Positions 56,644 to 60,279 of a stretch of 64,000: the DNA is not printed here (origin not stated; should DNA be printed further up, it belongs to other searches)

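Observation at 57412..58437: Intein inserted in the P-loop (GKT) of the SNF2 helicase; first residue is Ala, not Cys/Ser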

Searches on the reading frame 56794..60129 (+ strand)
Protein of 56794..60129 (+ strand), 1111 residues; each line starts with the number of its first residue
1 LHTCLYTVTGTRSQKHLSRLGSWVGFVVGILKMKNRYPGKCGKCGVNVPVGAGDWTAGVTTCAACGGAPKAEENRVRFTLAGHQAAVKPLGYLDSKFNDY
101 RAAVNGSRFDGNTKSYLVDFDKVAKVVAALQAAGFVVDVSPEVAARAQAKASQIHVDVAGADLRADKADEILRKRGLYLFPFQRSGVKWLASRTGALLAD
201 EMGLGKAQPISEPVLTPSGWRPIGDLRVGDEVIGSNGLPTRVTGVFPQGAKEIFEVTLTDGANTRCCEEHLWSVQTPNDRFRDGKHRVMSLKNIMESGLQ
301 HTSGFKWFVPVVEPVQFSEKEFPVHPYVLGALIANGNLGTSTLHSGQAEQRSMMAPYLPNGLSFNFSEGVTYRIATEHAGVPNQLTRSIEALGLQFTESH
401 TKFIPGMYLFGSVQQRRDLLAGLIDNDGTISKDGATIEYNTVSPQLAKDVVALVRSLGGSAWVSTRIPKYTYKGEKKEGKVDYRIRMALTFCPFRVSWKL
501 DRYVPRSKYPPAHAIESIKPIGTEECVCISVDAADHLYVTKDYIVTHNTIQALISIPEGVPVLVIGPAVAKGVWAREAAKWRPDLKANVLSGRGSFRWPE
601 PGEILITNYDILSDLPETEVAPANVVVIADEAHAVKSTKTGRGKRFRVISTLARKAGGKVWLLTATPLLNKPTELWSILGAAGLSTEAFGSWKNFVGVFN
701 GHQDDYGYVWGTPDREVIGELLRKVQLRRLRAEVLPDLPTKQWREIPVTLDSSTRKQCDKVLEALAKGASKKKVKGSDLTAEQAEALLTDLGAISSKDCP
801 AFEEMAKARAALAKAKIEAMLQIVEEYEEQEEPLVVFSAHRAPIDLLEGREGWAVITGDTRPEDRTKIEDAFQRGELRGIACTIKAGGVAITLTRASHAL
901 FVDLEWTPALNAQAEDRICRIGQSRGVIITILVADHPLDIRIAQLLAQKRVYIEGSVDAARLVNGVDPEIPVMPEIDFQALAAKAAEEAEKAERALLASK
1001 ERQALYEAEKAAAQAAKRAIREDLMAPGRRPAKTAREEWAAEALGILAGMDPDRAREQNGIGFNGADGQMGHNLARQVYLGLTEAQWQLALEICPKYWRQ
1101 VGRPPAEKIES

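Call 3: search_protein_families(library=pfam, proteins=[window:56794-60129:+], max_evalue=0.1)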
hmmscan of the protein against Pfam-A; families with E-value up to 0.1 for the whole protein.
window:56794-60129:+ (1111 aa): 5 families
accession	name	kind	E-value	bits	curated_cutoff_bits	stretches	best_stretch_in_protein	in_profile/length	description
PF00176.29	SNF2-rel_dom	-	3.3e-20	72.8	24.9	1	182-759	1-250/290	SNF2-related domain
PF00271.37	Helicase_C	-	2.2e-11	44.4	23.5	1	816-922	2-110/110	Helicase conserved C-terminal domain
PF05204.19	Hom_end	-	5.3e-07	30.2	21.1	1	412-487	10-84/110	Homing endonuclease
PF14528.11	LAGLIDADG_3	-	2.4e-05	24.9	22.5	1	416-471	3-59/82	LAGLIDADG-like domain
PF05203.21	Hom_end_hint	-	0.0055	17.1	32.1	1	221-260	16-54/228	Hom_end-associated Hint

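Call 29: find_encoding_contigs(protein=window:56890-60126:+, flank=3000, max_places=3)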
Protein window:56890-60126:+ (1079 aa): no gene with exactly this product is on record in the collection.

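Call 38: find_related_loci(query=window:56890-60126:+, collection=viral_contigs, flank=5000)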
Query window:56890-60126:+ (1079 aa) in viral_contigs; peptide patterns used: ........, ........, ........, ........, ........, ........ (x = any residue, [..] = any of these).
34 stretches matched a pattern; 8 encode a relative of the query (tblastn E <= 1e-3); 8 distinct loci.
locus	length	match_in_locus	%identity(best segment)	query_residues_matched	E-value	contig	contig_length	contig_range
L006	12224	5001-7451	34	144-926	5e-121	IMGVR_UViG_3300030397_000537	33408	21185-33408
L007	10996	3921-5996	43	44-1073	5e-114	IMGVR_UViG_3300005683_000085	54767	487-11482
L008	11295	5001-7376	32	151-922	1e-107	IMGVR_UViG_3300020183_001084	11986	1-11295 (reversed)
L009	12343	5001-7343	31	151-918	8e-102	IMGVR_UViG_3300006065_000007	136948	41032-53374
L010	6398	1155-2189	33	173-518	7e-51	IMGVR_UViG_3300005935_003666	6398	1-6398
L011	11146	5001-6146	37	169-548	2e-59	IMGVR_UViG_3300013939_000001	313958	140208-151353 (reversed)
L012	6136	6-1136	31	200-547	1e-45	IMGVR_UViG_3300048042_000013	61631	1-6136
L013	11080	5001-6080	39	155-517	5e-70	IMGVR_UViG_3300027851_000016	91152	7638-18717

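Call 59: search_protein_families(library=ncbifam, proteins=[window:56890-60126:+], max_evalue=0.1)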
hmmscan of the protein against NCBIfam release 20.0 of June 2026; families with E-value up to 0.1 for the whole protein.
window:56890-60126:+ (1079 aa): 14 families
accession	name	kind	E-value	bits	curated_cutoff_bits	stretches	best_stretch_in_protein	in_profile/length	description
NF058637.1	helic_SCO1167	equivalog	4.8e-39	134.1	1200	1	528-922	520-907/932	SCO1167/SCO6262 family helicase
NF053675.1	pilus_reg_Snf2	equivalog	3.9e-24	84.8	1100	1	525-925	629-1008/1029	pilus expression-regulating Snf2 family helicase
NF041790.1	anti-phage_ZorD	equivalog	1.7e-09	36.2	1500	1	566-896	700-1031/1035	type I Zorya anti-phage system protein ZorD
NF042964.1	phospholipD_antiphage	equivalog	4.5e-07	28.6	1100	1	823-916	724-817/895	phospholipase D-like domain-containing anti-phage protein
NF005852.0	PRK07773.1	equivalog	0.00018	19.9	780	1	349-437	577-669/886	replicative DNA helicase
NF038318.1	DISARM_DrmD_b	equivalog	0.00028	19.2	950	0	571-646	129-201/868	DISARM system SNF2-like helicase DrmD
NF003426.0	PRK04914.1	equivalog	0.00079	17.7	576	1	594-635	276-316/959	RNA polymerase-associated protein RapA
NF038317.1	DISARM_DrmD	equivalog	0.00096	17.5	610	0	745-901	447-621/1021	DISARM system SNF2-like helicase DrmD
NF041062.1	DpdE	equivalog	0.0016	16.4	500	1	593-646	252-308/1048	protein DpdE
NF045503.1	repair_heli_XPB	equivalog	0.0021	16.7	610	1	774-870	394-488/548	DNA repair helicase XPB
NF038098.1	GyrA_w_intein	exception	0.0044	14.9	1850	0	363-426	315-381/1232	intein-containing DNA gyrase subunit A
NF033063.0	APH_3p_XV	exception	0.0048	16.7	550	1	747-834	111-196/263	aminoglycoside O-phosphotransferase APH(3')-XV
NF045703.1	rSAM_Tes_intein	exception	0.014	13.2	1700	1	367-443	446-523/1040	tetraether lipid synthase Tes, intein-containing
NF058636.1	helic_sll1366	equivalog_domain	0.069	11.8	550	0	147-174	558-589/589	sll1366 family intein-prone helicase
